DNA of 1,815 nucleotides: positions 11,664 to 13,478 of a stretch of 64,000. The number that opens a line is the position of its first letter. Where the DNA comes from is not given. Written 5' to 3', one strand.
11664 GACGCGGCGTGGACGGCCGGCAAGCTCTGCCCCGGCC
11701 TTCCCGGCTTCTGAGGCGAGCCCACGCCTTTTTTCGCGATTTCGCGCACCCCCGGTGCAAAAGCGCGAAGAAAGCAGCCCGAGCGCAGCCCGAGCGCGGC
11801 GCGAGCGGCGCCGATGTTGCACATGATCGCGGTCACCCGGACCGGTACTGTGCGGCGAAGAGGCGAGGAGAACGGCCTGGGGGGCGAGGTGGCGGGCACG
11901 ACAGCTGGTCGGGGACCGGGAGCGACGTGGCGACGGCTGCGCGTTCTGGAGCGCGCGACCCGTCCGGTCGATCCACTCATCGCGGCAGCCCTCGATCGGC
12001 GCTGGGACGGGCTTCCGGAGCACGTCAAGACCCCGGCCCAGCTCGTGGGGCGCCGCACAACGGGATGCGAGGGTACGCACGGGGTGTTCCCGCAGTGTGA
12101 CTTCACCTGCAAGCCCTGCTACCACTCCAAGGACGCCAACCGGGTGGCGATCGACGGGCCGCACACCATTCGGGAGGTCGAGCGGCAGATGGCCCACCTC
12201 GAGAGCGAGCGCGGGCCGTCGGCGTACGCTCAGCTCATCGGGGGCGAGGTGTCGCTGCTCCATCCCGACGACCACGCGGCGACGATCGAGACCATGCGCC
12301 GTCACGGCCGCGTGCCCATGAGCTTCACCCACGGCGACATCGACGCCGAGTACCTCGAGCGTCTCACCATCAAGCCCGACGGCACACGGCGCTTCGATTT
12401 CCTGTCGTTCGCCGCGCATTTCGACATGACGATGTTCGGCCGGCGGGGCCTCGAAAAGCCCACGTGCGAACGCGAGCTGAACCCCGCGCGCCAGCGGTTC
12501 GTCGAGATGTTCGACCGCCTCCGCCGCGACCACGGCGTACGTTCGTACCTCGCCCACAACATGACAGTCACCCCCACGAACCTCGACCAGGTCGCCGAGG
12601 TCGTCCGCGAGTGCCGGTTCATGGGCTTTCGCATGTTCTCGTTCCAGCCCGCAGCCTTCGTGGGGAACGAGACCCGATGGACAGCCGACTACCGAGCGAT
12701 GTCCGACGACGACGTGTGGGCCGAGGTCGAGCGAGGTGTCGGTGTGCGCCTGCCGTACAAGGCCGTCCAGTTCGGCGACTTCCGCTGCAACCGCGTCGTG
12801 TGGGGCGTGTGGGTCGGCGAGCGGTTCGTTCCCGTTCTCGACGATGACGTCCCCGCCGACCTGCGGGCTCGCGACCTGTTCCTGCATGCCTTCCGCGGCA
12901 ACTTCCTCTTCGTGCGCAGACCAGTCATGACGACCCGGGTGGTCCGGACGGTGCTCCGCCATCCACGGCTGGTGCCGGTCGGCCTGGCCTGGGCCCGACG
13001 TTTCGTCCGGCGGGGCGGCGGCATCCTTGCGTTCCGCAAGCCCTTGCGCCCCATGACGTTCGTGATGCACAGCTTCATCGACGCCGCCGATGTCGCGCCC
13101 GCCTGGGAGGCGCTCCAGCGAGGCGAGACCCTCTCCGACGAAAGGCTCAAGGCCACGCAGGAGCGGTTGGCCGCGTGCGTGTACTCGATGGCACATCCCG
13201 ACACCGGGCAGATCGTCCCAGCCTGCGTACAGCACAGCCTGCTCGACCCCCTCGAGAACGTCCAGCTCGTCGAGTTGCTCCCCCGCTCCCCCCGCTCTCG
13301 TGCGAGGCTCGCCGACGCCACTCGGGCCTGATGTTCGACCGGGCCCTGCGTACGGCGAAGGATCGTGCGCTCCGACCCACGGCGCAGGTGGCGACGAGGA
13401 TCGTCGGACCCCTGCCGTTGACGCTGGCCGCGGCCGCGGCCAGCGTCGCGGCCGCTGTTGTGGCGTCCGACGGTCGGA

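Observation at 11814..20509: Eight translationally coupled genes linking a radical SAM enzyme, a YnjF-like CDP-alcohol phosphatidyltransferase, a TVP38/DedA protein, a CxxxxC flavoprotein disulfide reductase and a YnjBCD-like ABC importer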

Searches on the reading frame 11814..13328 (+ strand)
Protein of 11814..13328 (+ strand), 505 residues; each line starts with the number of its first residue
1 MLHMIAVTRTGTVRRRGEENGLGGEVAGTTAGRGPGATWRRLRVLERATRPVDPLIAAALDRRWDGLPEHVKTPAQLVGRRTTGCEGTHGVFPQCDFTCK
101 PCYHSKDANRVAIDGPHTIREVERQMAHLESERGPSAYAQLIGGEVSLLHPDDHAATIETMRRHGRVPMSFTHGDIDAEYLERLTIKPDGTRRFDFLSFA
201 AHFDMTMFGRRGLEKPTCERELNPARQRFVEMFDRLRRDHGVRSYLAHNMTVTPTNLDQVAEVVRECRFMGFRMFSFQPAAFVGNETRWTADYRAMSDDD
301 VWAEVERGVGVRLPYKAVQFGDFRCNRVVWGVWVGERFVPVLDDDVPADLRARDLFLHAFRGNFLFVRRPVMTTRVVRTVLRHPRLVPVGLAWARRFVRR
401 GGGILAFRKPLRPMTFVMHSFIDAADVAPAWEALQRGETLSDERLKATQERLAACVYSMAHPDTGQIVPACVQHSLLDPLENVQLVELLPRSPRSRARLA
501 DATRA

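Call 11: search_protein_families(library=pfam, proteins=[window:11814-13328:+], max_evalue=0.01)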
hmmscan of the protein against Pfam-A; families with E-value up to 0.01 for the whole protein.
window:11814-13328:+ (505 aa): 1 family
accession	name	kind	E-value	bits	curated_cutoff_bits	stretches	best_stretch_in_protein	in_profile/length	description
PF04055.27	Radical_SAM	-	0.0045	17.6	29.5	0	92-184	4-97/166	Radical SAM superfamily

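Call 12: search_protein_families(library=ncbifam, proteins=[window:11814-13328:+], max_evalue=0.01)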
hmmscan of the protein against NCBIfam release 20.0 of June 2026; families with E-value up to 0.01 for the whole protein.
window:11814-13328:+ (505 aa): 3 families
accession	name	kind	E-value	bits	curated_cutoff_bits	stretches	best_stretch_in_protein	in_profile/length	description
NF045702.1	rSAM_GDGT_ether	equivalog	0.007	15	450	0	94-308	95-296/486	tetraether lipid synthase Tes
NF038283.1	viperin_w_prok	equivalog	0.0088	15.2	180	0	93-169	10-87/281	viperin family antiviral radical SAM protein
NF045646.2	rSAM_Se_TrsS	equivalog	0.0098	14.5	490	0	85-164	86-159/441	radical SAM (seleno)protein TrsS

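Call 15: find_homologous_proteins(query=window:11814-13328:+)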
Query window:11814-13328:+ (505 aa): 2529 proteins with E <= 0.001 among 8000 candidates; the best 120 are listed.
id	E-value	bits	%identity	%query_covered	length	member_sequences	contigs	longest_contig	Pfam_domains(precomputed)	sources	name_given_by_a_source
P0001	5.8e-285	964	88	92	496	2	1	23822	-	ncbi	-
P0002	7.9e-257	871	84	87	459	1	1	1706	-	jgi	jgi:hypothetical protein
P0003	8.1e-215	732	68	89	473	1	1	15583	-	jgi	jgi:hypothetical protein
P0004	3.2e-211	720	65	89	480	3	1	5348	-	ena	-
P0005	7.2e-211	719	66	91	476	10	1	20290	-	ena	-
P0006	3.2e-210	717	68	90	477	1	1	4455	-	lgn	-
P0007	4.5e-210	717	67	91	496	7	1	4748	PF04055.28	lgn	-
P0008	7.2e-210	716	66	90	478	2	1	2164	-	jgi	jgi:hypothetical protein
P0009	1.5e-209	715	66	89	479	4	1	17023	-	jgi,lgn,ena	jgi:hypothetical protein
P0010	1.9e-209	715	66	91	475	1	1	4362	-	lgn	-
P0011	1.7e-208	711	64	94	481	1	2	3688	PF04055.28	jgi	jgi:hypothetical protein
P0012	3.9e-205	700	64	89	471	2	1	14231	PF04055.28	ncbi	ncbi:MAG: radical SAM protein [Dehalococcoidia bacterium]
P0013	3.3e-204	697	65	90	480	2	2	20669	PF04055.28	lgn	-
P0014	4.5e-204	697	65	90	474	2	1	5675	-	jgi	jgi:hypothetical protein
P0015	5.9e-204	696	65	90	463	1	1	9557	-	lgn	-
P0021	4.4e-199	680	64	89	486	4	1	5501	PF04055.28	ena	-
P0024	2.2e-198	678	63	91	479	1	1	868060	PF04055.28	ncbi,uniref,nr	ncbi:radical SAM protein [Rhabdothermincola salaria]|uniref:radical SAM protein n=1 Tax=Rhabdothermi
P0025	3.4e-198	677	64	86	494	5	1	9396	PF04055.28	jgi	jgi:hypothetical protein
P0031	6.0e-197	673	64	90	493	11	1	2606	PF04055.28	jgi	jgi:hypothetical protein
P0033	2.1e-196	672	64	89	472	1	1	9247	PF04055.28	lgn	-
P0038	3.9e-195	667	63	89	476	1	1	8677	PF04055.28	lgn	-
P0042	1.6e-194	665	63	90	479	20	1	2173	PF04055.28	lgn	-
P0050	2.9e-193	661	63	90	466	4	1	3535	PF04055.28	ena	-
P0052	4.2e-193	661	62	93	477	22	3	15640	PF04055.28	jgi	jgi:hypothetical protein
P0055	2.0e-192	658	63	90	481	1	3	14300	PF04055.28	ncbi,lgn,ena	-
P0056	2.3e-192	658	64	90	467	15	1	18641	PF04055.28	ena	-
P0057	2.3e-192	658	62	86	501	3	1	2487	PF04055.28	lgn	-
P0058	2.7e-192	658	63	89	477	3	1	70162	PF04055.28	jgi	jgi:hypothetical protein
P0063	1.3e-191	656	62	90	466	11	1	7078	PF04055.28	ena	-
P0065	6.2e-191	653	62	90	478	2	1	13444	PF04055.28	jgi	jgi:hypothetical protein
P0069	1.7e-190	652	62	91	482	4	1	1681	PF04055.28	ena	-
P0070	2.2e-190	652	62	89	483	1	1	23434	PF04055.28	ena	-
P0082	8.5e-190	650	62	90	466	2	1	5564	PF04055.28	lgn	-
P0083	8.6e-190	650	62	90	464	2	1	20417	PF04055.28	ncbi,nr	ncbi:MAG: radical SAM domain-containing protein [Actinobacteria bacterium]|nr:radical SAM domain-con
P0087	2.0e-189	649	62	87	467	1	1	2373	PF04055.28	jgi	jgi:MoaA/NifB/PqqE/SkfB family radical SAM enzyme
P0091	5.4e-189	647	61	89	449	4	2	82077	PF04055.28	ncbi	ncbi:MAG: radical SAM domain-containing protein [Acidimicrobiia bacterium]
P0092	7.2e-189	647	61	92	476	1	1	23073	PF04055.28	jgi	jgi:hypothetical protein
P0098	1.9e-188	645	60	92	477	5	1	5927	PF04055.28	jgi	jgi:hypothetical protein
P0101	3.2e-188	645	61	93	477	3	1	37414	PF04055.28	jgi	jgi:hypothetical protein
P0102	4.8e-188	644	63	88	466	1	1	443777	PF04055.28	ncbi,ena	-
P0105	1.8e-187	642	60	90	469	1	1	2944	PF04055.28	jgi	jgi:MoaA/NifB/PqqE/SkfB family radical SAM enzyme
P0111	7.2e-187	640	61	89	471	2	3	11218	PF04055.28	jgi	jgi:hypothetical protein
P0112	8.5e-187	640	62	89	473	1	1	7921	PF04055.28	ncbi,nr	ncbi:MAG TPA: hypothetical protein VG452_11475 [Egibacteraceae bacterium]|nr:hypothetical protein [E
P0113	1.5e-186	639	62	89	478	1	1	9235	PF04055.28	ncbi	ncbi:MAG: radical SAM domain-containing protein [Ilumatobacteraceae bacterium]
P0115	2.1e-186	639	62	89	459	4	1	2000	PF04055.28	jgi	-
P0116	2.2e-186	639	63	89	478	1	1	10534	PF04055.28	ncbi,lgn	-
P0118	2.3e-186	638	60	90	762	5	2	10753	PF13641.13,PF00535.33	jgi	-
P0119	2.8e-186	638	60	91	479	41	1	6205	PF04055.28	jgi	-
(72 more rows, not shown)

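Call 17: find_related_loci(query=A1, collection=genome_contigs, flank=10000)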
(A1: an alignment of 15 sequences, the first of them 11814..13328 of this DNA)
Query A1 (505 aa) in genome_contigs; peptide patterns used: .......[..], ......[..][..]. (x = any residue, [..] = any of these).
599 stretches matched a pattern (row limit reached: there are more); 566 encode a relative of the query (tblastn E <= 1e-3); the best 80 are kept; 80 distinct loci.
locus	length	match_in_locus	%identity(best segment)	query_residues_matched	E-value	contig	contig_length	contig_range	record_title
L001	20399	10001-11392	88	41-504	0e+0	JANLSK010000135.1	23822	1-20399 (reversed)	MAG: Actinomycetes bacterium isolate OTE_25_metabat_366 OTE_25_k141_382664, whole genome shotgun sequence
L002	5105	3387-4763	65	40-497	0e+0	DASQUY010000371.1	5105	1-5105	MAG TPA_asm: Acidimicrobiales bacterium isolate SMAG_U10973 k141_769863, whole genome shotgun sequence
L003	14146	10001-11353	64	41-491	0e+0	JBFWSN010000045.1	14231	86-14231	MAG: Dehalococcoidia bacterium isolate CA_2019_TPBF_24 NODE_18594_length_14231_cov_5.562252_TPBF, whole genome shotgun s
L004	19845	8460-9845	65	34-497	0e+0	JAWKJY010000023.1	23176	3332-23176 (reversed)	MAG: Thermoleophilia bacterium isolate BC2.49 BC2.49.fa-23, whole genome shotgun sequence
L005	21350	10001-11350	67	45-494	0e+0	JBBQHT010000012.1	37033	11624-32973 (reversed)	MAG: Acidimicrobiales bacterium isolate Co_metawrap_885 Cmw_885_k141_21184162_length_37033_cov_15.9984, whole genome sho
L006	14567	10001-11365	61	41-494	0e+0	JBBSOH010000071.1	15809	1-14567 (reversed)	MAG: Acidimicrobiales bacterium isolate LS6_sbin.24 LS6_sbin.24_K_346711_L_15809_cov_12.4278, whole genome shotgun seque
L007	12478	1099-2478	62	41-500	0e+0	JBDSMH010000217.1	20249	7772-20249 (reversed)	MAG: Acidimicrobiales bacterium isolate cluster1_bin.389 k127_13920622, whole genome shotgun sequence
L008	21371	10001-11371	61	41-496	0e+0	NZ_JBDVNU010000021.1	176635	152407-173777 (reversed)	MAG: Ilumatobacter sp. isolate CB.66.M.B5_19_16 CB_66_M_B5_19_16_000000000021, whole genome shotgun sequence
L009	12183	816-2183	63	36-491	0e+0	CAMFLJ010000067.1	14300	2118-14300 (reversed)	MAG: uncultured actinobacterium isolate SRR12456169_bin.11_metaWRAP_v1.3_MAG genome assembly, contig: ERZ12289968.2239,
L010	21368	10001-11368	62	41-498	0e+0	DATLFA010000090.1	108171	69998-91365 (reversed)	MAG TPA_asm: Acidimicrobiales bacterium isolate SMAG_U14390 k141_2850135, whole genome shotgun sequence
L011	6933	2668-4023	63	42-493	0e+0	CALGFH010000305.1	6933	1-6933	MAG TPA_asm: uncultured actinobacterium isolate ERR671912_bin.21_CONCOCT_v1.1_MAG genome assembly, contig: ERZ1756298.21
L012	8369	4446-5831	61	41-502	0e+0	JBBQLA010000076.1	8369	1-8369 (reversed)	MAG: Acidimicrobiales bacterium isolate Co_metawrap_532 Cmw_532_k141_5351634_length_8369_cov_7.9966, whole genome shotgu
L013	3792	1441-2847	62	27-496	0e+0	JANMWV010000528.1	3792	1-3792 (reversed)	MAG: Actinomycetes bacterium isolate OTE_88_metabat_239 OTE_88_k141_632165, whole genome shotgun sequence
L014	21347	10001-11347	63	43-490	0e+0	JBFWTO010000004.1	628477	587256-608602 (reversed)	MAG: Acidimicrobiia bacterium isolate CA_2019_TPBF_49 NODE_89_length_628477_cov_9.806893_TPBF, whole genome shotgun sequ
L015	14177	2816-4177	62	41-493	0e+0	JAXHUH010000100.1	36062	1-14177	MAG: Actinomycetota bacterium isolate MAG46_tar_biofilm MAG46_100, whole genome shotgun sequence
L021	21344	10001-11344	61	41-490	0e+0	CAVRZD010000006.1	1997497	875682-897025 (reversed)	MAG: uncultured Actinomycetes bacterium isolate MFD05942.bin.2.262 genome assembly, contig: contig_8964, whole genome sh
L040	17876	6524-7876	61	42-490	5e-180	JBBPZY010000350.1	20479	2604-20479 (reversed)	MAG: Mycobacteriales bacterium isolate bin.88 bin.88_S4Ck141_246046_length_20479_cov_15.9835, whole genome shotgun seque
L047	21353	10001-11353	60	42-490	2e-179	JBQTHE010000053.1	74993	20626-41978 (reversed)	MAG: Pseudonocardiales bacterium isolate SAW190 c_000000022248, whole genome shotgun sequence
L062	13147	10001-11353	58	41-490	6e-177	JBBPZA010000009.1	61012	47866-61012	MAG: Solirubrobacterales bacterium isolate bin.237 bin.237_S1Ck141_549284_length_61012_cov_48.8062, whole genome shotgun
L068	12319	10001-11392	59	28-490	2e-176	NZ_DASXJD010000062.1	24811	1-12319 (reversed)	MAG: Actinomycetospora sp. isolate SMAG_U5239 k141_4122784, whole genome shotgun sequence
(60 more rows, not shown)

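Call 21: find_encoding_contigs(protein=P0024, flank=10000, max_places=2)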
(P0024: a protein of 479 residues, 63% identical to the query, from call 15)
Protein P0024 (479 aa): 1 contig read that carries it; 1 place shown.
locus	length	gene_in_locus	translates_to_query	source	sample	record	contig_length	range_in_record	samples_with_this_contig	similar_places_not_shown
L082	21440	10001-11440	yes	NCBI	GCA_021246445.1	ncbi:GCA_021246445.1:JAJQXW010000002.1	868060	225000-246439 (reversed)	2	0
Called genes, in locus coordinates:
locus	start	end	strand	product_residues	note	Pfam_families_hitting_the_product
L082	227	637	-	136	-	PF00034:Cytochrom_C, PF13442:Cytochrome_CBB3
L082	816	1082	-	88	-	-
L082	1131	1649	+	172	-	PF08534:Redoxin, PF00578:AhpC-TSA, PF00085:Thioredoxin (weak)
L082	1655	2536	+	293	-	PF02683:DsbD_TM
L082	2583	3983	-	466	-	PF02826:2-Hacid_dh_C (faint), PF07992:Pyr_redox_2, PF00070:Pyr_redox, PF02852:Pyr_redox_dim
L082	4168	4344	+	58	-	-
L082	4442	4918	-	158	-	PF07291:MauE, PF07681:DoxX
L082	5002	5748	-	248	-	PF03358:FMN_red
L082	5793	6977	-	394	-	PF11376:DUF3179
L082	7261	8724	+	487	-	PF13487:HD_5, PF01966:HD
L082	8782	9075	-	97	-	PF13490:zf-HC2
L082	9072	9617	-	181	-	PF04542:Sigma70_r2, PF22029:PhyR_sigma2 (weak), PF08281:Sigma70_r4_2, PF04545:Sigma70_r4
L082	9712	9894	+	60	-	PF13490:zf-HC2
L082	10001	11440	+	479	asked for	PF04055:Radical_SAM (faint)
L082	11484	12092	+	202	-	PF01066:CDP-OH_P_transf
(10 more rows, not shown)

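Call 22: find_encoding_contigs(protein=P0102, flank=10000, max_places=2)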
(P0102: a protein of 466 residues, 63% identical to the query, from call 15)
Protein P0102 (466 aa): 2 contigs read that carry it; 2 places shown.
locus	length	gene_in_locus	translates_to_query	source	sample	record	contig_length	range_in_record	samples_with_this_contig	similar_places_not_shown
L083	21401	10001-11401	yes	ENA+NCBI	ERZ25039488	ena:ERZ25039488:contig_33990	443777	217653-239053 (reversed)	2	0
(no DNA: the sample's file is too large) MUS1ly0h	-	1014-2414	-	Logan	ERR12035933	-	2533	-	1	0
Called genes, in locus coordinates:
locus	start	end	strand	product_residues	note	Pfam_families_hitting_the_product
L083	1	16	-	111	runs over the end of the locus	PF00581:Rhodanese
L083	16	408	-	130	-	PF03625:DUF302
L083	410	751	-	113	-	PF00085:Thioredoxin, PF14595:Thioredoxin_9 (weak), PF13098:Thioredoxin_2 (weak), PF13905:Thioredoxin_8 (faint)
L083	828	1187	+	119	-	PF12840:HTH_20, PF01022:HTH_5, PF12802:MarR_2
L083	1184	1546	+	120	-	PF00462:Glutaredoxin, PF13417:GST_N_3, PF13409:GST_N_2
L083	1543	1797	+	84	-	-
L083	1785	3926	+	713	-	PF03176:MMPL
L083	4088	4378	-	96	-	PF08922:DUF1905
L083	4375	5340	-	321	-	PF04542:Sigma70_r2, PF08281:Sigma70_r4_2, PF12680:SnoaL_2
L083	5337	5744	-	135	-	-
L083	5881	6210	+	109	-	PF12840:HTH_20, PF01022:HTH_5, PF12802:MarR_2 (weak)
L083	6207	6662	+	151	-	PF10604:Polyketide_cyc2, PF08327:AHSA1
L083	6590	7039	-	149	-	-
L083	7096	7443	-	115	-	PF04993:TfoX_N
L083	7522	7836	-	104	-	PF10604:Polyketide_cyc2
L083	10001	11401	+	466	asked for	PF04055:Radical_SAM (weak)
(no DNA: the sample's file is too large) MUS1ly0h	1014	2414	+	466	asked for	PF04055:Radical_SAM (weak)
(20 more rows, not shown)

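Call 23: find_encoding_contigs(protein=P0118, flank=10000, max_places=2)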
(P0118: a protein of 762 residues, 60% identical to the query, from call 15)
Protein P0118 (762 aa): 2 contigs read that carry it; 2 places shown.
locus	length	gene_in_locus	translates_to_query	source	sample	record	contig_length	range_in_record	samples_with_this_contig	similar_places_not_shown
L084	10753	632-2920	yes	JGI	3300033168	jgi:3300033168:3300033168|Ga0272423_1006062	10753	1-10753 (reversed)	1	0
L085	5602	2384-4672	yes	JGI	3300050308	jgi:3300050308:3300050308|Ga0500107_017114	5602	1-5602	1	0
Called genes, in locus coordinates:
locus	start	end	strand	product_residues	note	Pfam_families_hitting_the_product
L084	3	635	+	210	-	?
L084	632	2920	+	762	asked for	PF13641:Glyco_tranf_2_3, PF00535:Glycos_transf_2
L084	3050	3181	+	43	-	-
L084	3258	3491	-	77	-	-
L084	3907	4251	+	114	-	-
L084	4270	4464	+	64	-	-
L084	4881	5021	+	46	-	-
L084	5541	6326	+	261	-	PF00561:Abhydrolase_1, PF12146:Hydrolase_4, PF12697:Abhydrolase_6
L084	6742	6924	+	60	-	PF19575:HTH_58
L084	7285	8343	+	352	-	PF00111:Fer2, PF00970:FAD_binding_6, PF00175:NAD_binding_1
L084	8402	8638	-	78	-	-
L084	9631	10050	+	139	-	-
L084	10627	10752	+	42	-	?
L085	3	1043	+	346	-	?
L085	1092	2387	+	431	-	PF07992:Pyr_redox_2 (faint)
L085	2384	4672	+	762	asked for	PF13641:Glyco_tranf_2_3, PF00535:Glycos_transf_2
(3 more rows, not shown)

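Call 24: search_solved_structures(query=A1, max_evalue=10, show_alignments=2)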
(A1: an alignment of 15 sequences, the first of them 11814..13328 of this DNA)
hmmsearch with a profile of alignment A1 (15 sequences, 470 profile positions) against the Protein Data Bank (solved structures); distinct sequences matched with E-value up to 10: 3.
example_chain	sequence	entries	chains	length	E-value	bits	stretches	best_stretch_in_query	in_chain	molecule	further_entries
8tl7_A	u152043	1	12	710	0.012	17.5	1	167-233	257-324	Computationally designed protein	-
6agm_A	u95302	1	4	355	0.13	14.1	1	90-157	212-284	Phospho-2-dehydro-3-deoxyheptonate aldolase, Tyr-sensitive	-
6agl_A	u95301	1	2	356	0.13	14.1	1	90-157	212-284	Phospho-2-dehydro-3-deoxyheptonate aldolase, Tyr-sensitive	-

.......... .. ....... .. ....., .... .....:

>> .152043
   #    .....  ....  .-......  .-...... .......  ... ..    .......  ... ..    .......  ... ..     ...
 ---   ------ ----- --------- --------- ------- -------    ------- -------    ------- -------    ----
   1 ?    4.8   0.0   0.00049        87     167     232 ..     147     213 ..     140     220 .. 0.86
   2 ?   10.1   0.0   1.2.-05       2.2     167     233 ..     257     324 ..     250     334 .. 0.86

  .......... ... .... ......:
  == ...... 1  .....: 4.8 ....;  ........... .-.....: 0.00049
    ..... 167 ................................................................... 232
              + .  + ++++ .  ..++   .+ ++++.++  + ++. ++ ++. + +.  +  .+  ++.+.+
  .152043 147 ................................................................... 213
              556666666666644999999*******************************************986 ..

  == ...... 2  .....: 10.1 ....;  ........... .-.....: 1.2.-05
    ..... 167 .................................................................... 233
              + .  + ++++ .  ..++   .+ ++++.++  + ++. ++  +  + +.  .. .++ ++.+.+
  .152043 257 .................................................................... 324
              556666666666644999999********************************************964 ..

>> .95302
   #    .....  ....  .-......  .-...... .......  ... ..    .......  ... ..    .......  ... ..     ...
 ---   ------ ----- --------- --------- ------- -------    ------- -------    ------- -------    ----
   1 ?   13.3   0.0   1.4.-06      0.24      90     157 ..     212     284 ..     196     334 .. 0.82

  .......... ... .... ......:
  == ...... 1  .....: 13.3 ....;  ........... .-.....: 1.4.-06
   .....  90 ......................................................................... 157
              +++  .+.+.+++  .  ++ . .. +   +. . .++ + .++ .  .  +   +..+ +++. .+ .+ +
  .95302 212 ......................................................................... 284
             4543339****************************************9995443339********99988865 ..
